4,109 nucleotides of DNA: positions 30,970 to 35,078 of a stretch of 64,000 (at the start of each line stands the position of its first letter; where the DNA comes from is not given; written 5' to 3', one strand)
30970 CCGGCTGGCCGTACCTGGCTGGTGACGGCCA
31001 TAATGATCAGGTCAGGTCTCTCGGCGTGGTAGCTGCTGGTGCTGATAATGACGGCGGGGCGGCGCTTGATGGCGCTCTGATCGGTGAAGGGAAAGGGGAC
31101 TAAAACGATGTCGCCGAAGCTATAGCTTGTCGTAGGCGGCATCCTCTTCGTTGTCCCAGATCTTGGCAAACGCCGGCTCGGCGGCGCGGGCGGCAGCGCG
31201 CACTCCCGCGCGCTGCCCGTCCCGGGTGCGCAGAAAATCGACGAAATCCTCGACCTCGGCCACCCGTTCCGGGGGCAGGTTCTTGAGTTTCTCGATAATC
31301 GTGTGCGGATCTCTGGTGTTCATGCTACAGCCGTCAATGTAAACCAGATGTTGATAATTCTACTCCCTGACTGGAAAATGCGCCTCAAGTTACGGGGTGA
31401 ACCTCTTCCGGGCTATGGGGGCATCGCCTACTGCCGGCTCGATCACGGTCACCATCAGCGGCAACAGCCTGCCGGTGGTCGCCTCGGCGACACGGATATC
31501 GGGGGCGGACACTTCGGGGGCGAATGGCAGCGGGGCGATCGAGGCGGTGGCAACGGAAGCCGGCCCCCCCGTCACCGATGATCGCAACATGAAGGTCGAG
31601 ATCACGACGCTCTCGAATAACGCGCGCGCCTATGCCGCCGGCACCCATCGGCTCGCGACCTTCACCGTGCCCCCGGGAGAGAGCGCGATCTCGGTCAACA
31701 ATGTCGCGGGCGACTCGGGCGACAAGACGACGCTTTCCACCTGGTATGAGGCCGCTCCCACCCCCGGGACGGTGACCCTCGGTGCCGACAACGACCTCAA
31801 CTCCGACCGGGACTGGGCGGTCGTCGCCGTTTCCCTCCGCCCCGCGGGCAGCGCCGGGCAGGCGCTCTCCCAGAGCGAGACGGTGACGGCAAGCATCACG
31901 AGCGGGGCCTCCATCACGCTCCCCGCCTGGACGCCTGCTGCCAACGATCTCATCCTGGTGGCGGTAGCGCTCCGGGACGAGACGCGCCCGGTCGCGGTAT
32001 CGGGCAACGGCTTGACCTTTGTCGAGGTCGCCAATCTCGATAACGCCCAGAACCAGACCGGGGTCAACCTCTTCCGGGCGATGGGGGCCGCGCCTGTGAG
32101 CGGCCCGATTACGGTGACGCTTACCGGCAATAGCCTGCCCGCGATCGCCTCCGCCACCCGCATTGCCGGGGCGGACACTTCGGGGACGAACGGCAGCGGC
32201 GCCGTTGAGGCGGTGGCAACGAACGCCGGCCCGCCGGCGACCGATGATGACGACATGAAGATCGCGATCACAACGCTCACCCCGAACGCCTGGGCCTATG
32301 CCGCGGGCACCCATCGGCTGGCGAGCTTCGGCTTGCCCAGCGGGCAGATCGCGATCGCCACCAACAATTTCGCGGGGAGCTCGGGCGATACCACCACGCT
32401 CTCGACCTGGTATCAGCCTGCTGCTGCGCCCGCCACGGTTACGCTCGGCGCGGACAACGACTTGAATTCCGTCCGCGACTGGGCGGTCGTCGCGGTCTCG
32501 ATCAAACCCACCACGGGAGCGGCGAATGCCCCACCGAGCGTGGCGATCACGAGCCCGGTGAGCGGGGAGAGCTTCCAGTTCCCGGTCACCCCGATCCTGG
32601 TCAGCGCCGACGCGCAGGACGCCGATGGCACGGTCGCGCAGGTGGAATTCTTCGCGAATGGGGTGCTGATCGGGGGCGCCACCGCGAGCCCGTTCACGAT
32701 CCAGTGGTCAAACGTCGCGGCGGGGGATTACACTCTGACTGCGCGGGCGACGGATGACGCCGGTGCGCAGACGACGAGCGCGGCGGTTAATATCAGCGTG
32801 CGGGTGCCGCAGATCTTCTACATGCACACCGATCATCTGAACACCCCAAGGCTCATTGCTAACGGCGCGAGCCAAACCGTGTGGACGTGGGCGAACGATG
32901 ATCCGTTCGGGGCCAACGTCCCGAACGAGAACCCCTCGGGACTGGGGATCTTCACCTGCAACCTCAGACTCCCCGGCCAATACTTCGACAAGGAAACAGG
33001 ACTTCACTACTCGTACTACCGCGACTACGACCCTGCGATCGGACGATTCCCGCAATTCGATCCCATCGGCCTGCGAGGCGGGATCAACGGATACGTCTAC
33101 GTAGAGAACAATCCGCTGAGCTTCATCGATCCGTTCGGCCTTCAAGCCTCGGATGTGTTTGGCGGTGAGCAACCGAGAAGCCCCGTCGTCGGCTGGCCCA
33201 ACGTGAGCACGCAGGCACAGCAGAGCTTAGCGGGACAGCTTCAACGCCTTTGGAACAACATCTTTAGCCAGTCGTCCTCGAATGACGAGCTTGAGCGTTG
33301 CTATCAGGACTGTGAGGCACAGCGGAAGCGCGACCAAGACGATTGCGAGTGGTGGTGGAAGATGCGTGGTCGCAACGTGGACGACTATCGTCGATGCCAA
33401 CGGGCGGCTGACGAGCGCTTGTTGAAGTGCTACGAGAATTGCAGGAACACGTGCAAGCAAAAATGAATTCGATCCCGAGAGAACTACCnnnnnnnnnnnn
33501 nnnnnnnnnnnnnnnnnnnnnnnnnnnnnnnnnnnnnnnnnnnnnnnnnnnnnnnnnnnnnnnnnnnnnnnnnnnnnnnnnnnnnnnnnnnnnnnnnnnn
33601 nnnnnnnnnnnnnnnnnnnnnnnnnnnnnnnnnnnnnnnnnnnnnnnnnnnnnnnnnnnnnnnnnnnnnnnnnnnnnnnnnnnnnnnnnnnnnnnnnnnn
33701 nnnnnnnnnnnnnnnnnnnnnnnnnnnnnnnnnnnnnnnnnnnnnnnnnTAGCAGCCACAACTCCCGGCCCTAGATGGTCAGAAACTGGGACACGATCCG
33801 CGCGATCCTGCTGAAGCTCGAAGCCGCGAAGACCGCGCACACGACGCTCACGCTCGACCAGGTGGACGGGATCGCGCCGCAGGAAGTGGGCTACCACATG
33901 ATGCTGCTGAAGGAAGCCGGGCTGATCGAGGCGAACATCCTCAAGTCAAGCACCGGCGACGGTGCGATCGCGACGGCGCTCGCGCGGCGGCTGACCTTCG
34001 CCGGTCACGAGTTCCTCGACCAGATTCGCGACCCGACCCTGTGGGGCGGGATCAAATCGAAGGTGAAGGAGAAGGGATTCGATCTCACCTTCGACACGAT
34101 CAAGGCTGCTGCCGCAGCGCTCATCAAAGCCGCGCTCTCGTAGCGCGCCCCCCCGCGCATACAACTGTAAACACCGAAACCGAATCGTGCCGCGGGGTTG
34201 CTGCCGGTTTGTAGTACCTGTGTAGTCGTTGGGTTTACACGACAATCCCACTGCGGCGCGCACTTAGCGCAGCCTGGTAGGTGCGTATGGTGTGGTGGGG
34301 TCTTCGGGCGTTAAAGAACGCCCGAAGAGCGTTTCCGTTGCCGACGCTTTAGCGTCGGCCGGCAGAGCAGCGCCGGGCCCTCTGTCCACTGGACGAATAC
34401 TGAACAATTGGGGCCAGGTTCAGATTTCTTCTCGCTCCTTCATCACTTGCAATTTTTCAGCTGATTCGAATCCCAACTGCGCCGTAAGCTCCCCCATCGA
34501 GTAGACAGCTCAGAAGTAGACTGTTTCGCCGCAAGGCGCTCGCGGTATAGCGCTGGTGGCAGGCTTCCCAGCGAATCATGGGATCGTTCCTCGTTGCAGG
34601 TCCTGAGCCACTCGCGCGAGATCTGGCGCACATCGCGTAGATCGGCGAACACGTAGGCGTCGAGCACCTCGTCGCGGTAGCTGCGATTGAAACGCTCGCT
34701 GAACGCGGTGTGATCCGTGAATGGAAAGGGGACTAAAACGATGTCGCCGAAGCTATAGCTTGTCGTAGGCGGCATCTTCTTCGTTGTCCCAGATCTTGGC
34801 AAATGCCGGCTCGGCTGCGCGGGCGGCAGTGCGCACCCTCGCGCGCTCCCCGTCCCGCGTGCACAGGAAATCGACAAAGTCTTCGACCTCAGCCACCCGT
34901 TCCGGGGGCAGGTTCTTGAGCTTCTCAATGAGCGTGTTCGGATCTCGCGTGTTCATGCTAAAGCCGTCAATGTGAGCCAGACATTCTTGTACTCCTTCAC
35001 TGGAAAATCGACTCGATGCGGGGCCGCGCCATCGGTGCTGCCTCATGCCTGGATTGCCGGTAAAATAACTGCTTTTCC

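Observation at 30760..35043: A 4.2-kb accessory insertion splits the ppsR/ppsA pair and is bracketed by a perfect 27-bp direct repeat that duplicates the ppsR start codon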

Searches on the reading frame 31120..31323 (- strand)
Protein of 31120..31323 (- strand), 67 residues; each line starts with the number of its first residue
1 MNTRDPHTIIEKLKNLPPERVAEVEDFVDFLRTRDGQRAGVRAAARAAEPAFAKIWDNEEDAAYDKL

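Call 6: search_protein_families(library=pfam, proteins=[window:31120-31323:-], max_evalue=0.01)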
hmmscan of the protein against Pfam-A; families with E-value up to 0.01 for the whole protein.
window:31120-31323:- (67 aa): 1 family
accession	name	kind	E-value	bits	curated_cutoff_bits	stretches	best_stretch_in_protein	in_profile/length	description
PF10047.15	DUF2281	-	9.5e-06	26.6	26.5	1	8-35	1-28/64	Protein of unknown function (DUF2281)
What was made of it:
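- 31120..31323 (-): DUF2281-type antitoxin of TA1, 67 aa, overlapping the toxin gene by 23 nt. PF10047 (call 6).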

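Call 55: search_protein_families(library=ncbifam, proteins=[window:31120-31323:-], max_evalue=0.01)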
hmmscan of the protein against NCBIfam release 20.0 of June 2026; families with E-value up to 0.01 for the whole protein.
window:31120-31323:- (67 aa): 1 family
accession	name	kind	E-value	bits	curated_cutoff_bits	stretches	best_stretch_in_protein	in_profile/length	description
NF050009.1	TA_VapB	equivalog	6.9e-05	23.3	60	1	9-38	1-30/65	type II toxin-antitoxin system VapB family antitoxin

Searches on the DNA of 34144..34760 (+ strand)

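Call 43: search_dna_similar(query=window:34144-34760:+, collection=plasmids, mode=distant, max_rows=10)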
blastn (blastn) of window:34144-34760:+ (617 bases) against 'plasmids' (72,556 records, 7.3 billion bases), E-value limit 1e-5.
Records with a match: 7; places in all: 9; records where one place covers at least 80% of the query: 0.
Best place of each record, by identity: 80-90% 7.
By first word of the organism name: Ralstonia 6; Eleftheria 1.
By predicted mobility (MOB-suite, as given by PLSDB): non-mobilizable 6; mobilizable 1.
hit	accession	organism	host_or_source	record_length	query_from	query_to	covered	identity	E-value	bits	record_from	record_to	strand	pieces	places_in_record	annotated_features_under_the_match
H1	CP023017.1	Ralstonia solanacearum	Solanum tuberosum,single cell,Potato ...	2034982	504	564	10%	83.6%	5e-8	66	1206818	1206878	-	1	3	none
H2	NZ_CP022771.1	Ralstonia solanacearum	Solanum tuberosum,single cell,Potato ...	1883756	504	564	10%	83.6%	5e-8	66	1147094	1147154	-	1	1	none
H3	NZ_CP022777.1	Ralstonia solanacearum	Solanum tuberosum,single cell,Potato ...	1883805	504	564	10%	83.6%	5e-8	66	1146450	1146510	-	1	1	none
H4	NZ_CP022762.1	Ralstonia solanacearum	Solanum tuberosum,single cell,Potato ...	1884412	504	564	10%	83.6%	5e-8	66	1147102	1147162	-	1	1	none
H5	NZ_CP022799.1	Ralstonia solanacearum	Solanum tuberosum,single cell,Potato ...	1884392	504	564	10%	83.6%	5e-8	66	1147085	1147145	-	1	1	none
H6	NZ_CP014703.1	Ralstonia solanacearum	Solanum tuberosum,cell culture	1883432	504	564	10%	83.6%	5e-8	66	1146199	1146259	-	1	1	none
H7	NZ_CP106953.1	Eleftheria terrae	soil sample,soil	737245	504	564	10%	83.6%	5e-8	66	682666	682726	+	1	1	integrase core domain-containing protein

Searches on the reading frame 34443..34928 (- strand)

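Call 6: search_protein_families(library=pfam, proteins=[window:34443-34928:-], max_evalue=0.01)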
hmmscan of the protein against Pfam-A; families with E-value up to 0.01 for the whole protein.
window:34443-34928:- (161 aa): 2 families
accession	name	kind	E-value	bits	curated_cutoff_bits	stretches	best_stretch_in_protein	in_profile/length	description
PF13683.12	rve_3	-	6.1e-13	48.8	26.5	1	74-125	16-67/67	Integrase core domain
PF13333.12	rve_2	-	0.0076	16.8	22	0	78-131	1-54/56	Integrase core domain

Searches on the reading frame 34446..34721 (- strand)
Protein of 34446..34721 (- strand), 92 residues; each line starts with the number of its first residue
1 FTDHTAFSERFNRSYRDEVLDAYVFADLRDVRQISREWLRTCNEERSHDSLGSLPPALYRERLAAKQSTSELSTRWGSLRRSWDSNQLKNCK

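Call 45: search_dna_similar(query=window:34446-34721:-, collection=plasmids, mode=protein, max_rows=8)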
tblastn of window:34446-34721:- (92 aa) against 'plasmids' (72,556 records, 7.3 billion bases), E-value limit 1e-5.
Records with a match: 718; places in all: 883; records where one place covers at least 80% of the query: 76.
Best place of each record, by identity: <60% 718.
By first word of the organism name: Escherichia 176; Klebsiella 151; Piscirickettsia 69; Salmonella 44; Providencia 35; Ralstonia 29; Yersinia 24; Xanthomonas 19; Serratia 18; Citrobacter 15; and 52 more.
By predicted mobility (MOB-suite, as given by PLSDB): conjugative 315; non-mobilizable 267; mobilizable 136.
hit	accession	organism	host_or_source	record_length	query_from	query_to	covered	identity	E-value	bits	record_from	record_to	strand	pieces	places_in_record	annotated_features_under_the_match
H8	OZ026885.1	Candidatus Methylocalor cossyra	-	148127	3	81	86%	52.5%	5e-16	78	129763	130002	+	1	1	protein of unknown function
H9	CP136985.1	Pseudomonas aeruginosa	Homo sapiens,Wound/Abscess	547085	2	85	91%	48.8%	5e-15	75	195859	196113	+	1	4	IS3 family transposase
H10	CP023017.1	Ralstonia solanacearum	Solanum tuberosum,single cell,Potato ...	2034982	3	86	91%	48.2%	8e-17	80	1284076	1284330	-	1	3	none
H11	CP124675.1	Pseudomonas aeruginosa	Homo sapiens,urine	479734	2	80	86%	50.6%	6e-15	75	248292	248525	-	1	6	IS3 family transposase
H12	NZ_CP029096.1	Pseudomonas aeruginosa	-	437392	3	80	85%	51.3%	4e-15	76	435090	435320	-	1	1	IS3 family transposase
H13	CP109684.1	Pseudomonas aeruginosa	Homo sapiens,whole organism,swab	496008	3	80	85%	51.3%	4e-15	76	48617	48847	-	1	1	IS3 family transposase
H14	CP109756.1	Pseudomonas aeruginosa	Homo sapiens,whole organism,swab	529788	3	80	85%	51.3%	4e-15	76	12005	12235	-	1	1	IS3 family transposase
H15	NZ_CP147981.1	Alteromonas macleodii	-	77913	4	78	82%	53.3%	1e-15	77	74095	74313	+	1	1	IS3 family transposase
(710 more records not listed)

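Call 55: search_protein_families(library=ncbifam, proteins=[window:34446-34721:-], max_evalue=0.01)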
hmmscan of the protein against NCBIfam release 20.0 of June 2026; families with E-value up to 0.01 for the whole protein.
window:34446-34721:- (92 aa): 2 families
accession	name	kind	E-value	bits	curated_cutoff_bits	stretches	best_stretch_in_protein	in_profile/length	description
NF033516.0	transpos_IS3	equivalog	8.5e-11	41.7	160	1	6-60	315-369/369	IS3 family transposase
NF033577.2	transpos_IS481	equivalog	5.9e-09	35.9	224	1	8-57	232-281/284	IS481 family transposase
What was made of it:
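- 34483..34709 (-): Remnant of an IS3-family element: the last ~70 codons of the transposase plus its right end. The natural stop after ...ELST now reads CGA (Arg). NF033516 profile positions 315-369 of 369 (call 55). tblastn to IS3 transposases (call 45).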

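Call 62: find_homologous_proteins(query=window:34446-34721:-, max_evalue=1e-8)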
Query window:34446-34721:- (92 aa): 5 proteins with E <= 1e-8 among 8 candidates.
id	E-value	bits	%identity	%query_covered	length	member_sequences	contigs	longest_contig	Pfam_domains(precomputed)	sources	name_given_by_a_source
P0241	7.8e-55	200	100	100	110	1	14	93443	PF13683.13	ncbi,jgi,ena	ncbi:MAG TPA: integrase core domain-containing protein [Burkholderiales bacterium]|jgi:hypothetical 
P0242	4.3e-28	115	79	78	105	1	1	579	PF13683.13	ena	-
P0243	2.0e-26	110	75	77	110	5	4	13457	PF13683.13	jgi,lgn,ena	-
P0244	4.4e-26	109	77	78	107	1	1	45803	PF13333.13,PF13683.13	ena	-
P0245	2.0e-24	103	75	78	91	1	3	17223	PF13683.13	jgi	jgi:putative transposase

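Call 64: find_encoding_contigs(protein=P0244, flank=7000, max_places=3)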
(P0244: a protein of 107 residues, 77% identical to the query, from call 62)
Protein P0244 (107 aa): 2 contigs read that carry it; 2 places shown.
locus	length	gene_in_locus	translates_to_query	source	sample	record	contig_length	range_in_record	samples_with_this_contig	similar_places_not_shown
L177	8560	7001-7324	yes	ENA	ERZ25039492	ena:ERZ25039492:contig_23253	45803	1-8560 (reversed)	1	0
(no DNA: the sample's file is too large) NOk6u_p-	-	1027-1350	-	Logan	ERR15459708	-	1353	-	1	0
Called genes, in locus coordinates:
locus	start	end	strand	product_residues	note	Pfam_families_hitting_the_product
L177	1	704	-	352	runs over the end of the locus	PF13406:SLT_2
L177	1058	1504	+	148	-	PF22022:Phage_int_M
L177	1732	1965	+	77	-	PF00589:Phage_integrase (weak)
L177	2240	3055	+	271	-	-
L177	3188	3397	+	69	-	PF05930:Phage_AlpA, PF12728:HTH_17 (weak)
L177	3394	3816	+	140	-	-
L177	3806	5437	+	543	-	PF13148:DUF3987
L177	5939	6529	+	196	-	-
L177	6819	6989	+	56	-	-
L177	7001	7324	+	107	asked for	PF13683:rve_3, PF13333:rve_2 (weak)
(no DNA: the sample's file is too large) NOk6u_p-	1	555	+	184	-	?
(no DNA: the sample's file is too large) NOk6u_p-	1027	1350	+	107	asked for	PF13683:rve_3, PF13333:rve_2 (weak)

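Call 65: find_encoding_contigs(protein=P0243, flank=7000, max_places=4)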
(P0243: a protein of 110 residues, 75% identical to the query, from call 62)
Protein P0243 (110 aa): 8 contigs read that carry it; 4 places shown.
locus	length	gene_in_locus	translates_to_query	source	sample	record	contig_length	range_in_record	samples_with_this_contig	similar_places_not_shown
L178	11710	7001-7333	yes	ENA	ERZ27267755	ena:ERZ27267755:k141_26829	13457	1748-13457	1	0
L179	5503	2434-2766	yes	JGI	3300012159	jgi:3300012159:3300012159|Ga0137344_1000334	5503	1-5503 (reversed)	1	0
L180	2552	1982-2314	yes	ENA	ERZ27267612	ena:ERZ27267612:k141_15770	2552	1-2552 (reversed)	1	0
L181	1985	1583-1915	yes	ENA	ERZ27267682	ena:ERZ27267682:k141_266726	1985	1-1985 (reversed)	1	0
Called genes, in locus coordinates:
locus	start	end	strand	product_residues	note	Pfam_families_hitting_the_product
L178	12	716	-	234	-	PF09359:VTC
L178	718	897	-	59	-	-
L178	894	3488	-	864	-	PF08757:CotH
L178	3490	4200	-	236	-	PF16316:DUF4956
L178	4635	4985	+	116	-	-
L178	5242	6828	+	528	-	PF03062:MBOAT, PF13813:MBOAT_2 (faint)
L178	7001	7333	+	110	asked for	PF13683:rve_3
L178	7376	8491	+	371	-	-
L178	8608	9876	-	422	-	PF00149:Metallophos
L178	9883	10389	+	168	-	PF00665:rve (weak), PF13683:rve_3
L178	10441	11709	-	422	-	?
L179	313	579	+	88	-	-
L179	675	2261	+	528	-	PF03062:MBOAT, PF13813:MBOAT_2 (faint)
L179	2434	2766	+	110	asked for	PF13683:rve_3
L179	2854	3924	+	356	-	-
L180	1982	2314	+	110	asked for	PF13683:rve_3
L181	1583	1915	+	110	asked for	PF13683:rve_3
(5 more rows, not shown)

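Call 66: find_encoding_contigs(protein=P0245, flank=3000, max_places=2)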
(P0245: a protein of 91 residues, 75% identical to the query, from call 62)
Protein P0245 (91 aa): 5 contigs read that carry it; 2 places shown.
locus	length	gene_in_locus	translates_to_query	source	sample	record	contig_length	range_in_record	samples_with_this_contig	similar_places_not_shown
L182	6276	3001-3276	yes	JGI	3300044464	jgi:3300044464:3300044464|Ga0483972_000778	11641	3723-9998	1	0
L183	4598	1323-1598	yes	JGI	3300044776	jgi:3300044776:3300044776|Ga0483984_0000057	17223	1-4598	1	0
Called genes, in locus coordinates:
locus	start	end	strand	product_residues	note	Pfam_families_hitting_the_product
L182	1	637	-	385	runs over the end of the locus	PF13439:Glyco_transf_4 (faint), PF20706:GT4-conflict (weak), PF00534:Glycos_transf_1, PF13692:Glyco_trans_1_4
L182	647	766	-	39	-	-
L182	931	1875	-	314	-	PF01209:Ubie_methyltran (weak), PF08241:Methyltransf_11, PF13649:Methyltransf_25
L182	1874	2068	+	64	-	-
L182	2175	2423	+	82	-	PF01527:HTH_Tnp_1, PF13551:HTH_29 (weak)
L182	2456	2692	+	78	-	-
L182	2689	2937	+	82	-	-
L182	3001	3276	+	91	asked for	PF13683:rve_3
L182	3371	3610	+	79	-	-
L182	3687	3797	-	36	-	-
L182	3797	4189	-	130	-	PF04138:GtrA_DPMS_TM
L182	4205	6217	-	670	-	PF13522:GATase_6, PF13537:GATase_7 (faint)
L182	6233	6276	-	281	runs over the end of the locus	PF13489:Methyltransf_23, PF07021:MetW (weak), PF13649:Methyltransf_25, PF13847:Methyltransf_31, PF08241:Methyltransf_11, PF08242:Methyltransf_12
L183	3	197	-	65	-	?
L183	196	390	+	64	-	-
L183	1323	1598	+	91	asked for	PF13683:rve_3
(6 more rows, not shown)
